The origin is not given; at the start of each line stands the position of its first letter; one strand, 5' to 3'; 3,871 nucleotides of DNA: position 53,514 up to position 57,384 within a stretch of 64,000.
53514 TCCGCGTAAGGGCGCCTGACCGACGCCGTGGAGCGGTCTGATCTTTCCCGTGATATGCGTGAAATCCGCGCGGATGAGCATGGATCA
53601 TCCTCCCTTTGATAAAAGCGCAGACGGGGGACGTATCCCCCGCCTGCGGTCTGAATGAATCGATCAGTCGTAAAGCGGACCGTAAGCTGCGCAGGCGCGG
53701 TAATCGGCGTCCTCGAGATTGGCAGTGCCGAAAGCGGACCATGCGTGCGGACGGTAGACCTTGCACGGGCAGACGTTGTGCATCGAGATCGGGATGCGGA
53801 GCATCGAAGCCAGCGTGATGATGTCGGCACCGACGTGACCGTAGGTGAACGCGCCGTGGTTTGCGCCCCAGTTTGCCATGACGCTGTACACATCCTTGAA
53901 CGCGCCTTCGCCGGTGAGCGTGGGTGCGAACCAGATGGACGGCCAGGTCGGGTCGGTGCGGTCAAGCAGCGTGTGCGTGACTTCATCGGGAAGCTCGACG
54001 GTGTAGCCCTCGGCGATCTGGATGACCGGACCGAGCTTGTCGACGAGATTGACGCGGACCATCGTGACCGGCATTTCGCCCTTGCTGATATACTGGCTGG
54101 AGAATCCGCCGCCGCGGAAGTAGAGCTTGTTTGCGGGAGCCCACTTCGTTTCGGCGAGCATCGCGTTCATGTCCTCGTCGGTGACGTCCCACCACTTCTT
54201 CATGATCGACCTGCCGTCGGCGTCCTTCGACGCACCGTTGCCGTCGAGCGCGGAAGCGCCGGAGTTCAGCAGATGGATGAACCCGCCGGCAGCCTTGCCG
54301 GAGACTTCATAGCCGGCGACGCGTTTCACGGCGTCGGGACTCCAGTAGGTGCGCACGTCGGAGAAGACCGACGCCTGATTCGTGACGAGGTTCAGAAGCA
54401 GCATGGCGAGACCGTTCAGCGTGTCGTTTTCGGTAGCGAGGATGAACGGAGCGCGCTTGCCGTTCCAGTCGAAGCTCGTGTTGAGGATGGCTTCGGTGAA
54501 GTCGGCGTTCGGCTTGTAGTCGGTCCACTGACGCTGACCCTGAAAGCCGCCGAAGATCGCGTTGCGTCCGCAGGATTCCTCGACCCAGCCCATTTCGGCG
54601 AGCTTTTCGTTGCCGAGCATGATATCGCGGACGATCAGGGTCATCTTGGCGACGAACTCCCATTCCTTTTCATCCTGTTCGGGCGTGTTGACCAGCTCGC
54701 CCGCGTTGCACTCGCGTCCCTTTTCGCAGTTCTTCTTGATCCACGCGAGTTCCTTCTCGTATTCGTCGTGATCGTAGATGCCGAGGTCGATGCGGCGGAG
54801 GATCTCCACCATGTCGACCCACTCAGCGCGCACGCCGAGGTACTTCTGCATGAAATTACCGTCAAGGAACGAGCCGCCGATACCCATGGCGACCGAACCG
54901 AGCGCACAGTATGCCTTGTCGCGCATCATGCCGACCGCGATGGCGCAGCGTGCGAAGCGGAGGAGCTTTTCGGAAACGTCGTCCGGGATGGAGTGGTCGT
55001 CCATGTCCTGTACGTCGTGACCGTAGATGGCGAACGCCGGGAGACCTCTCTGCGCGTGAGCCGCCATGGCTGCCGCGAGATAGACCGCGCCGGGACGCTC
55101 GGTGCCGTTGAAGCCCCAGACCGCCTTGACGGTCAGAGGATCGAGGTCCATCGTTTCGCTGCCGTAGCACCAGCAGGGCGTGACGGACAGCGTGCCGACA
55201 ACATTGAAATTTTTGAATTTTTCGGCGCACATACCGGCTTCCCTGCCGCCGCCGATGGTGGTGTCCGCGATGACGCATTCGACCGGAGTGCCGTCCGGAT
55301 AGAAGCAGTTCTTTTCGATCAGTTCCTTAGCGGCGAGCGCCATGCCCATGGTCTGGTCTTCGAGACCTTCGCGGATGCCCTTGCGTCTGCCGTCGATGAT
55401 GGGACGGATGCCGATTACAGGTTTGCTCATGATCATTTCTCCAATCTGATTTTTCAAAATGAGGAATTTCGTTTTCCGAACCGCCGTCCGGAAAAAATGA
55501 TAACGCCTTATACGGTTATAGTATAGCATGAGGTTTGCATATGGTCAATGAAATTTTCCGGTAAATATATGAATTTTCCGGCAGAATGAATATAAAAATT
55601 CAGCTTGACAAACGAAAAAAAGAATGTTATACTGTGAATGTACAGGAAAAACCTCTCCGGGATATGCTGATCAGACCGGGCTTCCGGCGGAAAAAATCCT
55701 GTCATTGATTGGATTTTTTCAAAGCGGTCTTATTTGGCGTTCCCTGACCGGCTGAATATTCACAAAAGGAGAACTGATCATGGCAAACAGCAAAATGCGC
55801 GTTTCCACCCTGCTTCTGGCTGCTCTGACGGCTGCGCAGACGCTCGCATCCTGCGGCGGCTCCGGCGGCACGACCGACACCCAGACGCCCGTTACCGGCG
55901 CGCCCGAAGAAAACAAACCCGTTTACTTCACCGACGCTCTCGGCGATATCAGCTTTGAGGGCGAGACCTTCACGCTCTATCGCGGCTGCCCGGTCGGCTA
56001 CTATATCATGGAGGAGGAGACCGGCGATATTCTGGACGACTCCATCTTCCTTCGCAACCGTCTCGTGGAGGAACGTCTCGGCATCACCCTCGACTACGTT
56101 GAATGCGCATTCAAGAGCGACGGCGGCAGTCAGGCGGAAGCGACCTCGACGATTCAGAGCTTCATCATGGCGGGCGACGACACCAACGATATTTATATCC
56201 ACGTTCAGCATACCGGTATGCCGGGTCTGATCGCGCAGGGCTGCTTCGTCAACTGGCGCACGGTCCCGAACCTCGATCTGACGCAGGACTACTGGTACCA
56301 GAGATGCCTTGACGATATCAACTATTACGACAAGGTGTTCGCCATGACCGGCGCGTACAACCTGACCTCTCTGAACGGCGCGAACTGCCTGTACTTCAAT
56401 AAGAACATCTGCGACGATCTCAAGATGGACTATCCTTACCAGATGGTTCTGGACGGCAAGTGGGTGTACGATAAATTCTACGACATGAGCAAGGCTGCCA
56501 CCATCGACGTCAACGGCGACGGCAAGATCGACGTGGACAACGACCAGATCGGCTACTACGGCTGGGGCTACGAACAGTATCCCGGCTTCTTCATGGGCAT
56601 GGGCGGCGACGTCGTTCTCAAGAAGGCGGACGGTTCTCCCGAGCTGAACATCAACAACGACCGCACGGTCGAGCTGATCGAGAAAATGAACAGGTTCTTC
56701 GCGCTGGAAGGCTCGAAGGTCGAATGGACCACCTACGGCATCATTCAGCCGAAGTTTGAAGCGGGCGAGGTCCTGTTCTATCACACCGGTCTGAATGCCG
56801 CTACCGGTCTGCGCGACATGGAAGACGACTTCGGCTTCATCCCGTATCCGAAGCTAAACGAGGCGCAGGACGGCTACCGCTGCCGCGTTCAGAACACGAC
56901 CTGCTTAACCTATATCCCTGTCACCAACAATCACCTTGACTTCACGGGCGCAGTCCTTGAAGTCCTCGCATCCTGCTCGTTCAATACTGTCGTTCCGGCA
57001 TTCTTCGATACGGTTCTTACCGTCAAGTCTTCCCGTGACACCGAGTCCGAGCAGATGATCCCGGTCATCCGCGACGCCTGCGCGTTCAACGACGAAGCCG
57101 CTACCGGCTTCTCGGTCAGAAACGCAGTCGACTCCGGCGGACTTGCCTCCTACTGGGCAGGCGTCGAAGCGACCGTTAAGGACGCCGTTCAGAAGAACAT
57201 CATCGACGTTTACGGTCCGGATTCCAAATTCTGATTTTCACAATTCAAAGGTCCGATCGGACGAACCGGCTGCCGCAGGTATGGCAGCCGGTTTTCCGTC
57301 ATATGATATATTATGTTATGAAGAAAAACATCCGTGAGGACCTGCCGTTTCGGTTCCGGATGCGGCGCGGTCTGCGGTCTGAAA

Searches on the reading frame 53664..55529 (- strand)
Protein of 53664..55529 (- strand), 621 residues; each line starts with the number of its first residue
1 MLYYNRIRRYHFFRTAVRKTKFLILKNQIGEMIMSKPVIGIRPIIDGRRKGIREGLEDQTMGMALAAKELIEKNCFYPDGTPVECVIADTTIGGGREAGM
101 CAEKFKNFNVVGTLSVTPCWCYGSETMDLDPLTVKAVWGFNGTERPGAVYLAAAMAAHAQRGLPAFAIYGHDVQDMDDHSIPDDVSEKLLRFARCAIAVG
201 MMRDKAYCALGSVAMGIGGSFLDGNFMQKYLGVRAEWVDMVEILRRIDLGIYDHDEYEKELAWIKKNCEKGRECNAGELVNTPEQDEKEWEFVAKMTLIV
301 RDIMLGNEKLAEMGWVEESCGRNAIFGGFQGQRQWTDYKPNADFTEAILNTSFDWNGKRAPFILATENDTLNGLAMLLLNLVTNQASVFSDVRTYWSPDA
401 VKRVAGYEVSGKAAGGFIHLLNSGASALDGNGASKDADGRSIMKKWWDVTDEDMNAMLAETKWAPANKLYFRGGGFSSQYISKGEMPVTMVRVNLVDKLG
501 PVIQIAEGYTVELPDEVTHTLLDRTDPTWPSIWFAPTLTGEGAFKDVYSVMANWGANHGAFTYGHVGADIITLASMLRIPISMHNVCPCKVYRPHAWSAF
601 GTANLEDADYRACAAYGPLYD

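Call 10: search_protein_families(library=pfam, proteins=[window:53664-55529:-], max_evalue=0.001)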
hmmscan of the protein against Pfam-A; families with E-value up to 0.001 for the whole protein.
window:53664-55529:- (621 aa): 3 families
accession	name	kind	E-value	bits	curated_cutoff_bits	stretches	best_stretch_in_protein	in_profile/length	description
PF07882.17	Fucose_iso_N2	-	2.7e-85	285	22.3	1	205-384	1-180/180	L-fucose isomerase, second N-terminal domain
PF07881.17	Fucose_iso_N1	-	6.9e-78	260.7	28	1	36-204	1-169/169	L-fucose isomerase, first N-terminal domain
PF02952.23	Fucose_iso_C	-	2.8e-43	147.4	29.3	1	420-584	1-143/143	L-fucose isomerase, C-terminal domain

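Call 65: search_protein_families(library=ncbifam, proteins=[window:53664-55529:-], max_evalue=0.001)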
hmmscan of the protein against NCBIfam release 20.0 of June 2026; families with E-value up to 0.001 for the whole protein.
window:53664-55529:- (621 aa): 2 families
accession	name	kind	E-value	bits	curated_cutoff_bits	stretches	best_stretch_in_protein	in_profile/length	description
NF008220.0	PRK10991.1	equivalog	3e-299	993.6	775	1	34-620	4-589/591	L-fucose isomerase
TIGR01089.1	fucI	equivalog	1.1e-278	925.6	850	1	35-620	2-586/587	L-fucose isomerase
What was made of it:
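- Checked: Other neighbours. fucI and the two solute-binding proteins are confirmed (calls 10, 65).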

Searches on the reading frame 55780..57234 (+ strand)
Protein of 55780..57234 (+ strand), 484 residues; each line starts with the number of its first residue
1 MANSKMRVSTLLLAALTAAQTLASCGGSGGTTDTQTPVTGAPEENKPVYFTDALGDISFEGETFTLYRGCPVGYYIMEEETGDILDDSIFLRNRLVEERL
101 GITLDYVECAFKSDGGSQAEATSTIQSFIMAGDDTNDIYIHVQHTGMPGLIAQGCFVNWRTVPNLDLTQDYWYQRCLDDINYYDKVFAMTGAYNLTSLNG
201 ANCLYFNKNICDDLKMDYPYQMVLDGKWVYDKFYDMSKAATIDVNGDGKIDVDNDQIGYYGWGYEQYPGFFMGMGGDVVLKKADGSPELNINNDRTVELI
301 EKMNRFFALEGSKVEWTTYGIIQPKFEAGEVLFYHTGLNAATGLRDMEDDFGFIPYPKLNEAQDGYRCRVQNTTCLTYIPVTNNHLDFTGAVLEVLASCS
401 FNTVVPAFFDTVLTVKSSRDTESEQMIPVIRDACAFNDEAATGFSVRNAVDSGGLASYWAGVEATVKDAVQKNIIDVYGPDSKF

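Call 10: search_protein_families(library=pfam, proteins=[window:55780-57234:+], max_evalue=0.001)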
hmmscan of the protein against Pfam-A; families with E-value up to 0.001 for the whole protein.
window:55780-57234:+ (484 aa): 1 family
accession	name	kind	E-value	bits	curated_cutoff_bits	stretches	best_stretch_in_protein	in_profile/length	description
PF13416.11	SBP_bac_8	-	0.00012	22.4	27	1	118-374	21-221/279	Bacterial extracellular solute-binding protein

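Call 65: search_protein_families(library=ncbifam, proteins=[window:55780-57234:+], max_evalue=0.001)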
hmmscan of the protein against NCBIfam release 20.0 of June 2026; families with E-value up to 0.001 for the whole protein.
window:55780-57234:+ (484 aa): 0 families
